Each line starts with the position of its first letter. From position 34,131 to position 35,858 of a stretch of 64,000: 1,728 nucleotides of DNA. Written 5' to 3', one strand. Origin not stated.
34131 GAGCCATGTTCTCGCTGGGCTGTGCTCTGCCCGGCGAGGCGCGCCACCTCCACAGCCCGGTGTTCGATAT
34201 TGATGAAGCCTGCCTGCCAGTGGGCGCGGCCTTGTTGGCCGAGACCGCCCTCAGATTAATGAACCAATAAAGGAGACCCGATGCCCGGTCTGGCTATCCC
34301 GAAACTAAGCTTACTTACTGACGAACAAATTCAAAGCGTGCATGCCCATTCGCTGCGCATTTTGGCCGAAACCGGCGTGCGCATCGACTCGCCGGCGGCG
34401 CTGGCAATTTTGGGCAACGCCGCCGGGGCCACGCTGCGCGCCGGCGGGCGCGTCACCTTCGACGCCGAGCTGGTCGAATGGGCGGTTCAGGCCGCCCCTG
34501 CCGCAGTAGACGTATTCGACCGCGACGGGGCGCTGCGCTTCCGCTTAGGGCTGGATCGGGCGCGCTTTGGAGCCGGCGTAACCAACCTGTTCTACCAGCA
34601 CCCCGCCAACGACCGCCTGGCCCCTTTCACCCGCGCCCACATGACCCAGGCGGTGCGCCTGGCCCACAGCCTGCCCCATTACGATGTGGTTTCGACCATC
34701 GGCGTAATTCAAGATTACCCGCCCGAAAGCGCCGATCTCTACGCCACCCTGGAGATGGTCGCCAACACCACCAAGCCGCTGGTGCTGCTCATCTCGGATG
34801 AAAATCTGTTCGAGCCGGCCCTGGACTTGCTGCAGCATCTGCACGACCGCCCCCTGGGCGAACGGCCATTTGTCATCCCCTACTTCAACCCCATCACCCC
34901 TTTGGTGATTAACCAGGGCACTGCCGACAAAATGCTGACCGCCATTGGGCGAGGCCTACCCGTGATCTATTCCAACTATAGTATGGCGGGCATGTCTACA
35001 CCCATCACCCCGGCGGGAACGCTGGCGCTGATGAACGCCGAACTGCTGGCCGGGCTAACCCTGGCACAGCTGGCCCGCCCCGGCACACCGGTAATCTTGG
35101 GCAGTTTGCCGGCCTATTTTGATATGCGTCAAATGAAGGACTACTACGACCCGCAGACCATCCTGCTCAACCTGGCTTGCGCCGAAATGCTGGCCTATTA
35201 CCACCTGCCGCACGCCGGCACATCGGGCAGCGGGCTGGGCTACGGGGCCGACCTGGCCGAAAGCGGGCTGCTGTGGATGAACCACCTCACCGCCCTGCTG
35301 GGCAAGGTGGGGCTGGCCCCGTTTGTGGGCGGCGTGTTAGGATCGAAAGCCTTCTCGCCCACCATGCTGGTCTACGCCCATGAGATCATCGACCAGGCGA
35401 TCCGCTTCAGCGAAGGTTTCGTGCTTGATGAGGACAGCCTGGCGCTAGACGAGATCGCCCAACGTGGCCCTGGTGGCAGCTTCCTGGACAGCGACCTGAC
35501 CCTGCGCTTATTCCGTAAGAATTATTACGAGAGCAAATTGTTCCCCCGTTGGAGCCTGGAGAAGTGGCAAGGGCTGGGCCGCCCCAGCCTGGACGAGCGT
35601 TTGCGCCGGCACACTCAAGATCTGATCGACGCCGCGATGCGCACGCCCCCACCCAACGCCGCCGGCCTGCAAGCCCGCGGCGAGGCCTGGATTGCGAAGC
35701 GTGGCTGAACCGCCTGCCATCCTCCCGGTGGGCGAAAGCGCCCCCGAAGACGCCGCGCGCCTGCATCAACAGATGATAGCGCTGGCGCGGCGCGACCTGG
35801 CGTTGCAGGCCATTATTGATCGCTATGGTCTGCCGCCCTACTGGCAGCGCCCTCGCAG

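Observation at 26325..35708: Corrinoid demethylation operon with three divergent non-Pyl MttB paralogues interleaved with two peptidases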

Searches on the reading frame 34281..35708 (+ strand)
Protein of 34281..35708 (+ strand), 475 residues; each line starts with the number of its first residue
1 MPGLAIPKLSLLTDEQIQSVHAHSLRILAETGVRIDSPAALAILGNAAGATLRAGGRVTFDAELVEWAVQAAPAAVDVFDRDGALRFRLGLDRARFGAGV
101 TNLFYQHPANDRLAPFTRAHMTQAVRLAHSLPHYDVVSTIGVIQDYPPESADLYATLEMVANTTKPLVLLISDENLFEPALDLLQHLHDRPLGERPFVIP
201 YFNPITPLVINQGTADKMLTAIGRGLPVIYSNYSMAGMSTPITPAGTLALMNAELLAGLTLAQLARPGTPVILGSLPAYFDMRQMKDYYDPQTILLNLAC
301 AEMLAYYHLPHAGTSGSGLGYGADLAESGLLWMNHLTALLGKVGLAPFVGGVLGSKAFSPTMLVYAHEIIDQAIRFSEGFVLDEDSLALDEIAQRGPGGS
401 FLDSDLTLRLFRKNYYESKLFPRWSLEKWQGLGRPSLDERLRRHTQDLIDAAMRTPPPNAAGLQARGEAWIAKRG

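Call 3: search_protein_families(library=pfam, proteins=[window:34281-35708:+])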
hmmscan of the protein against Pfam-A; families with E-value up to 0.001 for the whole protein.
window:34281-35708:+ (475 aa): 1 family
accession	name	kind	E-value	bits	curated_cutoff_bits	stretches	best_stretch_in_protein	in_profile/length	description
PF06253.16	MTTB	-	2.5e-57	194.5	25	1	6-474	28-495/500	Trimethylamine methyltransferase (MTTB)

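Call 10: search_solved_structures(query=window:34281-35708:+, max_evalue=0.001)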
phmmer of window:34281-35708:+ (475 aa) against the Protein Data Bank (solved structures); distinct sequences matched with E-value up to 0.001: 5.
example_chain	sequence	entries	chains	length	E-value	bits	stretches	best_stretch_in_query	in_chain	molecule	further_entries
2qne_A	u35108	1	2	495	1.1e-42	149.7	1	6-475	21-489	Putative methyltransferase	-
9yce_A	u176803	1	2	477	1.3e-42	149.4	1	6-475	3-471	Glycine betaine methyltransferase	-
7xcl_A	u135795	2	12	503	1.4e-24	90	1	8-450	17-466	Trimethylamine methyltransferase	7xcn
7xcm_A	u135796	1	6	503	1.5e-24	89.9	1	8-450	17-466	Trimethylamine methyltransferase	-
4yyc_A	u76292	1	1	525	2e-21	79.6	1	9-442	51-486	Putative trimethylamine methyltransferase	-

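Call 15: search_protein_families(library=ncbifam, proteins=[window:34281-35708:+], max_evalue=0.00001)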
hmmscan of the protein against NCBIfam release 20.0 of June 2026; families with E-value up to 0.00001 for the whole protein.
window:34281-35708:+ (475 aa): 1 family
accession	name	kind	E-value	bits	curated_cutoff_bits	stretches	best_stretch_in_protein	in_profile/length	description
TIGR02369.2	trimeth_pyl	equivalog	5.2e-62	209.9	525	1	8-452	2-448/469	[trimethylamine--corrinoid protein] Co-methyltransferase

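Call 18: search_solved_structures(query=window:34281-35708:+, max_evalue=1e-30, show_alignments=2)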
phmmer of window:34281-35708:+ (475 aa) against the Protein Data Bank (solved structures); distinct sequences matched with E-value up to 1e-30: 2.
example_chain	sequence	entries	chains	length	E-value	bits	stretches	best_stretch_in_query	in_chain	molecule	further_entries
2qne_A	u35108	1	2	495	1.1e-42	149.7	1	6-475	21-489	Putative methyltransferase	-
9yce_A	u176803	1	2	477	1.3e-42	149.4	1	6-475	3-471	Glycine betaine methyltransferase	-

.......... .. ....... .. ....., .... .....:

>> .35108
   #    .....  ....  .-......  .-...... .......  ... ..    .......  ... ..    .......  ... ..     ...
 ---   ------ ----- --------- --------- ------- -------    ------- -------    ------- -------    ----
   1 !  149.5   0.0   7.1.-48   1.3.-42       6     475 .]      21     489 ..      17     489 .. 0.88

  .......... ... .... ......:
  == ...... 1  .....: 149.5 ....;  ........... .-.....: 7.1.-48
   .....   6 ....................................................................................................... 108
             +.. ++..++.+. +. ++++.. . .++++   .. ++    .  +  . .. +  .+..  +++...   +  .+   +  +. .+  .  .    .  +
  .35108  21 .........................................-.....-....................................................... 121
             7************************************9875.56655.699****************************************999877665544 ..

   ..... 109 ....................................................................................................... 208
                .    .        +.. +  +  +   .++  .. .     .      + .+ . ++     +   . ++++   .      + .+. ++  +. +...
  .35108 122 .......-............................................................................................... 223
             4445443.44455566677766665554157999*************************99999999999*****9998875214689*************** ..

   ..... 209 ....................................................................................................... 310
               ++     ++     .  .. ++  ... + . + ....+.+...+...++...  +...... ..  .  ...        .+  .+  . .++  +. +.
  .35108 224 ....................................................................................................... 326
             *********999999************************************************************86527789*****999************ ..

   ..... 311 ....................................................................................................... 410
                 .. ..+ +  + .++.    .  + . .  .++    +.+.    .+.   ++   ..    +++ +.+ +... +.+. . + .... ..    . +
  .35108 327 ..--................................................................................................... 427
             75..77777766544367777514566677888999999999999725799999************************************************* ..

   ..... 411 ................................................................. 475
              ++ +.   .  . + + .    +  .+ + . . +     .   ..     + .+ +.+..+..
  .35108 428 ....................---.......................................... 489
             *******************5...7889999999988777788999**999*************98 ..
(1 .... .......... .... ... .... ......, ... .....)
